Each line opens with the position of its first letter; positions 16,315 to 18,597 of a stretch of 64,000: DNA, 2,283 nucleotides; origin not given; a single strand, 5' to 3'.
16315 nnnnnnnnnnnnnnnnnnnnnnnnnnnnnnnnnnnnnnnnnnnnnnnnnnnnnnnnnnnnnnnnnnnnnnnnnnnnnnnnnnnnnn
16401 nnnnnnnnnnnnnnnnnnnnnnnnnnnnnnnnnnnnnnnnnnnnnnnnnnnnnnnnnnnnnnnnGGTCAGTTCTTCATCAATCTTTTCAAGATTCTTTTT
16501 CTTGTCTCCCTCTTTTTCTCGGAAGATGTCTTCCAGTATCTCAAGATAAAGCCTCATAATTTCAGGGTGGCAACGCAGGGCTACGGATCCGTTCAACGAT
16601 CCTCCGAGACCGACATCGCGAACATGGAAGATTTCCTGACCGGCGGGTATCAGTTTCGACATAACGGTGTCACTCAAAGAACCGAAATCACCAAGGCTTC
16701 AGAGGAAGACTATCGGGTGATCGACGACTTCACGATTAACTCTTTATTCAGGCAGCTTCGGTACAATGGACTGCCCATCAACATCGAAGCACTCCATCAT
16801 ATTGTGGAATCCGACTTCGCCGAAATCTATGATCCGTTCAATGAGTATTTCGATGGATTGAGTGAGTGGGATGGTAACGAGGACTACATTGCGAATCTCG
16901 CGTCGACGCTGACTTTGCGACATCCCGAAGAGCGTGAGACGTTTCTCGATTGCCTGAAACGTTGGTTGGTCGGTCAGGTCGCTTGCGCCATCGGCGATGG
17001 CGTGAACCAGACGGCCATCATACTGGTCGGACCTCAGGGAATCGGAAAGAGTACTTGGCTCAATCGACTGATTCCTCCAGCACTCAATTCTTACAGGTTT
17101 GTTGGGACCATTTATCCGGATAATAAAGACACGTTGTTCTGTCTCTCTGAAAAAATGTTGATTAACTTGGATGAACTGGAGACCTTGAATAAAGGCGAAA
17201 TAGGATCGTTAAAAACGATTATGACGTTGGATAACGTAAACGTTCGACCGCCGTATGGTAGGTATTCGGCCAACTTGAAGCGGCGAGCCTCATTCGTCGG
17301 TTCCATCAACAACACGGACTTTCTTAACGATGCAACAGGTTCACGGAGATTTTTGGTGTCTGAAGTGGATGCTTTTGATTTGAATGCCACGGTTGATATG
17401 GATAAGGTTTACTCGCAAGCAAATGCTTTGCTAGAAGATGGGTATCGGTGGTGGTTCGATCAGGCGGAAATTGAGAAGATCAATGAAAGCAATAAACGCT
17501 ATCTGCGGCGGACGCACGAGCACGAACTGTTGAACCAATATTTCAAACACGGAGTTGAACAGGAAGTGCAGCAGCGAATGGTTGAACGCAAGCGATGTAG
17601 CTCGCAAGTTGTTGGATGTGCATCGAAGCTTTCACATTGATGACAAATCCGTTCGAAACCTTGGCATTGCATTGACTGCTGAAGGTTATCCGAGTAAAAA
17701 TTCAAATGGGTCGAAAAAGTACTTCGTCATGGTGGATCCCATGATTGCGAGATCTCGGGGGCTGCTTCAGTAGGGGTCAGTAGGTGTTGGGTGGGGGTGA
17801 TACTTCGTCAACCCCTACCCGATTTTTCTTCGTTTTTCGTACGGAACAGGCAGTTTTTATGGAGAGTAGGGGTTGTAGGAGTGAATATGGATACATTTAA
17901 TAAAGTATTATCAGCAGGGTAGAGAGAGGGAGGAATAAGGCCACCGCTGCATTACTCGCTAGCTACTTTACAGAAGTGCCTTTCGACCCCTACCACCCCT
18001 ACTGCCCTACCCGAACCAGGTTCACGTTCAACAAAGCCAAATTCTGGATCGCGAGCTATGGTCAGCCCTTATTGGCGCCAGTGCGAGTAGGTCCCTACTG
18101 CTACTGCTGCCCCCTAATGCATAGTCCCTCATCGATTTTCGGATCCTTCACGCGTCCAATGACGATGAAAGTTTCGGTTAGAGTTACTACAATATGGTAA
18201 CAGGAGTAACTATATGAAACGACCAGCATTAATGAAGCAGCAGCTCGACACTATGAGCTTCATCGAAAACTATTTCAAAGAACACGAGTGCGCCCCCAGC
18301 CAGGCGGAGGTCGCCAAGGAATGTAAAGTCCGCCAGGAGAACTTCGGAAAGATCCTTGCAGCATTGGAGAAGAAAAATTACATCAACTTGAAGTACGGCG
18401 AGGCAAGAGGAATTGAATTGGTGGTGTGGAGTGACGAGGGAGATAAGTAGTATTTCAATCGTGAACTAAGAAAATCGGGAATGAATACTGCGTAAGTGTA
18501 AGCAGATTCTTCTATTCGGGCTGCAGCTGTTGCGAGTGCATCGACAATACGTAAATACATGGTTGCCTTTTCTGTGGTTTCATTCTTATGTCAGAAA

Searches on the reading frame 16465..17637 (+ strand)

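Call 37: search_protein_families(library=pfam, proteins=[window:16465-17637:+], max_evalue=0.01)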
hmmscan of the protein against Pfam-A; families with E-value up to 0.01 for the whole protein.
window:16465-17637:+ (391 aa): 5 families
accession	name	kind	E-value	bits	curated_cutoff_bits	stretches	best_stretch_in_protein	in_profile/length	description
PF05272.17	VapE-like_dom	-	2.2e-37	129.1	25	1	134-346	5-215/217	Virulence-associated protein E-like domain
PF19263.5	DUF5906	-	1.4e-09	39.1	27.6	1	187-295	1-114/114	Family of unknown function (DUF5906)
PF13173.12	AAA_14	-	0.0071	16.8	27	0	182-259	2-72/129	AAA domain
PF03193.22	RsgA_GTPase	-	0.0071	16.6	30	0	179-205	103-129/174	RsgA GTPase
PF07728.20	AAA_5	-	0.0074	16.7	22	0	185-202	2-19/139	AAA domain (dynein-related subfamily)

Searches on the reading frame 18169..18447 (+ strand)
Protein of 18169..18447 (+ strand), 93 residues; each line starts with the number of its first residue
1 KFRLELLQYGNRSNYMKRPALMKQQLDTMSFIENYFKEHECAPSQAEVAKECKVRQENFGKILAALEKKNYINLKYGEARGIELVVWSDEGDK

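Call 37: search_protein_families(library=pfam, proteins=[window:18169-18447:+], max_evalue=0.01)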
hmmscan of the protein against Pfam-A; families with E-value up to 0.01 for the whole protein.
window:18169-18447:+ (93 aa): 1 family
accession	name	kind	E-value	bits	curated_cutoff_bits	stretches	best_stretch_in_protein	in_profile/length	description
PF01726.22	LexA_DNA_bind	-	5.4e-08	32.9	23.7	1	21-81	4-65/65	LexA DNA binding domain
